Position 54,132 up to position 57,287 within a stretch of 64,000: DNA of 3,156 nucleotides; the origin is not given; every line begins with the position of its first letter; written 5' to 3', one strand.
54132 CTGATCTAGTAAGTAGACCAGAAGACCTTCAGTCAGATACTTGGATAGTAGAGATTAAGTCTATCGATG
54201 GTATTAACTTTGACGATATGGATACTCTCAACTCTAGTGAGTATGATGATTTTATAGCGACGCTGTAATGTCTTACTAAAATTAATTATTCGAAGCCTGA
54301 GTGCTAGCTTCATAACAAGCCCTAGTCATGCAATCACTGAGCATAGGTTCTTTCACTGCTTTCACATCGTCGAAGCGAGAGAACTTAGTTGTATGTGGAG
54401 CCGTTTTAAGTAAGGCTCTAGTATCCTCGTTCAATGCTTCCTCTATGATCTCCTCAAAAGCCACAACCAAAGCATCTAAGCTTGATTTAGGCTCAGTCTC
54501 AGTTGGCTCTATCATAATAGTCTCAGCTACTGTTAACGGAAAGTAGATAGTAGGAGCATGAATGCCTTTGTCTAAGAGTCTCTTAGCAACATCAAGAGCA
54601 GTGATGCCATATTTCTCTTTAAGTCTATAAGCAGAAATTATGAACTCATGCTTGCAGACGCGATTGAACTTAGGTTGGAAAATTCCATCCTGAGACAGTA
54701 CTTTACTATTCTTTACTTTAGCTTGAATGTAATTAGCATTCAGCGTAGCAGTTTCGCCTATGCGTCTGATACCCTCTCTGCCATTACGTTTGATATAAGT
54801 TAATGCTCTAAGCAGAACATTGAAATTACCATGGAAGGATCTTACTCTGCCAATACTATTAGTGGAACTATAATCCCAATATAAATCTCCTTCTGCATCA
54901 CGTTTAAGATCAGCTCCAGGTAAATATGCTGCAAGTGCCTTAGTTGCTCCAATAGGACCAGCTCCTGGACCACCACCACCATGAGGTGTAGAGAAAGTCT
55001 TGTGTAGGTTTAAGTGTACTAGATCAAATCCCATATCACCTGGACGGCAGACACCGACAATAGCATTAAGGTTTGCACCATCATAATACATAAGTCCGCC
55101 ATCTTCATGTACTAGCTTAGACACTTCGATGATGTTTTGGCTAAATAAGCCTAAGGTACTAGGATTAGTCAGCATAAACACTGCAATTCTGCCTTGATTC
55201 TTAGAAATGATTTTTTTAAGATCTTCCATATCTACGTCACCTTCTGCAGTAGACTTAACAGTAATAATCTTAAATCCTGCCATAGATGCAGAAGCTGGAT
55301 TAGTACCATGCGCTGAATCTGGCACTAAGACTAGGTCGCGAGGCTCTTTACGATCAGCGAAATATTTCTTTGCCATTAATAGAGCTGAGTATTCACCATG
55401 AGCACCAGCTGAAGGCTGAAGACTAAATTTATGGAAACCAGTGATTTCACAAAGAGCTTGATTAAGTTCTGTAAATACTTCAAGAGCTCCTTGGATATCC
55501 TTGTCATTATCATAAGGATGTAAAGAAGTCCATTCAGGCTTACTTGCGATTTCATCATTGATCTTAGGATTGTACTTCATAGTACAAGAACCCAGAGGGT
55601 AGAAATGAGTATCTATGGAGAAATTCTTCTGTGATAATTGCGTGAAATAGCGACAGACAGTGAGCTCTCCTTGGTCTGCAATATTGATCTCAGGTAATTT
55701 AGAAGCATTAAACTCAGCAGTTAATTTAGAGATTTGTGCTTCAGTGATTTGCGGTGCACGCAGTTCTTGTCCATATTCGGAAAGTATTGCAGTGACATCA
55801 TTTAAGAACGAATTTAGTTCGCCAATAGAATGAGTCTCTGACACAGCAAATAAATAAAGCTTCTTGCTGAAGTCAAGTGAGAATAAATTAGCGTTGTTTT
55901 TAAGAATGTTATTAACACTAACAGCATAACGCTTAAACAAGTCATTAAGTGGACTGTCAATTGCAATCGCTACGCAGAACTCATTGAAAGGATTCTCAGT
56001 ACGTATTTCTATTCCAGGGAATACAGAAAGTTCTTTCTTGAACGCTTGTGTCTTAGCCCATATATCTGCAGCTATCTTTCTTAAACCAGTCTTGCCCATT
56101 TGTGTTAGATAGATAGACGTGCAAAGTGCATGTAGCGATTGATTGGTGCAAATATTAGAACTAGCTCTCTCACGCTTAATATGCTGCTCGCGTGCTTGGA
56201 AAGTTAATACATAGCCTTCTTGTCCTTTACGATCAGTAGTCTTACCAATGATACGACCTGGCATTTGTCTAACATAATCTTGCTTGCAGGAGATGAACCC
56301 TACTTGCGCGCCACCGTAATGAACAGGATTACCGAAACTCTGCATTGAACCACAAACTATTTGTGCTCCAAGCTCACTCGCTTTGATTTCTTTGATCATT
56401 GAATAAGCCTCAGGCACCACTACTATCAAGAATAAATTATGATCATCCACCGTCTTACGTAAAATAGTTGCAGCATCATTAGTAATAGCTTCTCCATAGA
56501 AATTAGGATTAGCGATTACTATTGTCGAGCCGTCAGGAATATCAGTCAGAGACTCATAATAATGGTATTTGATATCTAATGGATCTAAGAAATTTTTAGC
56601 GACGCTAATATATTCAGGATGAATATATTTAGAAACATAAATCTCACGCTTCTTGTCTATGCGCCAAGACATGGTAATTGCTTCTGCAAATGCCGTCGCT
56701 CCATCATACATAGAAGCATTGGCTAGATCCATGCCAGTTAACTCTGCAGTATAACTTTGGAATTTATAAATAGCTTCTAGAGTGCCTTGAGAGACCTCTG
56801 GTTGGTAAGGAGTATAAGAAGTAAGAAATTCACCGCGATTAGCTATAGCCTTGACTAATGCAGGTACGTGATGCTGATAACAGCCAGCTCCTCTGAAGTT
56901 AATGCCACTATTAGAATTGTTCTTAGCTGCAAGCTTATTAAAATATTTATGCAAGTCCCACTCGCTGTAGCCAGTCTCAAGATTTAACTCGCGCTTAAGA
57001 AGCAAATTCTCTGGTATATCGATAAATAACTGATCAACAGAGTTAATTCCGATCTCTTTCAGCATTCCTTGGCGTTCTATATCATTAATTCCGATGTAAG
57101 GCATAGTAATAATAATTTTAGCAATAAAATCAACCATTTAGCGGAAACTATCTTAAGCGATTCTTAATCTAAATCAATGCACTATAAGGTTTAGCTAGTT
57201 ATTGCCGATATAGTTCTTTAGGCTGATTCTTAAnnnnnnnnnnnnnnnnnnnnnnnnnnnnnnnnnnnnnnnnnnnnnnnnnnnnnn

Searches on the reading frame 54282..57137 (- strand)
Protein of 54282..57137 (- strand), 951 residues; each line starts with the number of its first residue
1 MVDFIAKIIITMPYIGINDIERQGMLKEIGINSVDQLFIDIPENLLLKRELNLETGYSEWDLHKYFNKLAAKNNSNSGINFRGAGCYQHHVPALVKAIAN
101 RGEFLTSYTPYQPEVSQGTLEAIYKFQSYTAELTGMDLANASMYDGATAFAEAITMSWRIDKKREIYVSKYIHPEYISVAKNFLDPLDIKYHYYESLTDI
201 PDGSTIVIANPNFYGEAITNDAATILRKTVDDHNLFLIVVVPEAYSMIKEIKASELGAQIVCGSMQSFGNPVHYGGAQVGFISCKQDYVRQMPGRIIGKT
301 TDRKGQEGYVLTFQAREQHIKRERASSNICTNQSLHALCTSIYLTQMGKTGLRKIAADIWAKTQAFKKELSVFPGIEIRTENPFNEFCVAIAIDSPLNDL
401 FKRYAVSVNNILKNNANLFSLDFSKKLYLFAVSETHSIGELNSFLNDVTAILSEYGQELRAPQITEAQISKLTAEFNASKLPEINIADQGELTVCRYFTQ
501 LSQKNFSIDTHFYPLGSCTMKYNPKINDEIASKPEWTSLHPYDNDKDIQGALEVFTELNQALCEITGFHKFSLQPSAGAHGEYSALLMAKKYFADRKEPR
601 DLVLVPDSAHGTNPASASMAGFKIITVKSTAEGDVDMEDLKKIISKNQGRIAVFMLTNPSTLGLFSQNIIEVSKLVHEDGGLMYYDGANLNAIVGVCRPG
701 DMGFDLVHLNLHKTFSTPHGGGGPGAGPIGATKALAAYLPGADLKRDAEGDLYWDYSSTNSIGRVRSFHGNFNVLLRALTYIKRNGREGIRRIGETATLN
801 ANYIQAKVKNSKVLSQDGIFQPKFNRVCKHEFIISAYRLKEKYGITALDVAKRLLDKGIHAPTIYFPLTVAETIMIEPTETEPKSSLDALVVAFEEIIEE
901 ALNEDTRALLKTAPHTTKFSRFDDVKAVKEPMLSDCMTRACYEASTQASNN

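Call 74: search_protein_families(library=ncbifam, proteins=[window:54282-57137:-], max_evalue=1e-30)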
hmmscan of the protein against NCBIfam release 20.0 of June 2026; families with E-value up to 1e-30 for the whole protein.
window:54282-57137:- (951 aa): 3 families
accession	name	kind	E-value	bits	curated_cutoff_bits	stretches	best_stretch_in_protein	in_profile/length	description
NF003346.0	PRK04366.1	equivalog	1.5e-201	670.3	441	1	470-933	37-485/487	aminomethyl-transferring glycine dehydrogenase subunit GcvPB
TIGR00461.1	gcvP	equivalog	1.5e-192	641.9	859.2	1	15-917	3-890/939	aminomethyl-transferring glycine dehydrogenase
NF001696.0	PRK00451.1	equivalog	4e-160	533.6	364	1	12-451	2-445/447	aminomethyl-transferring glycine dehydrogenase subunit GcvPA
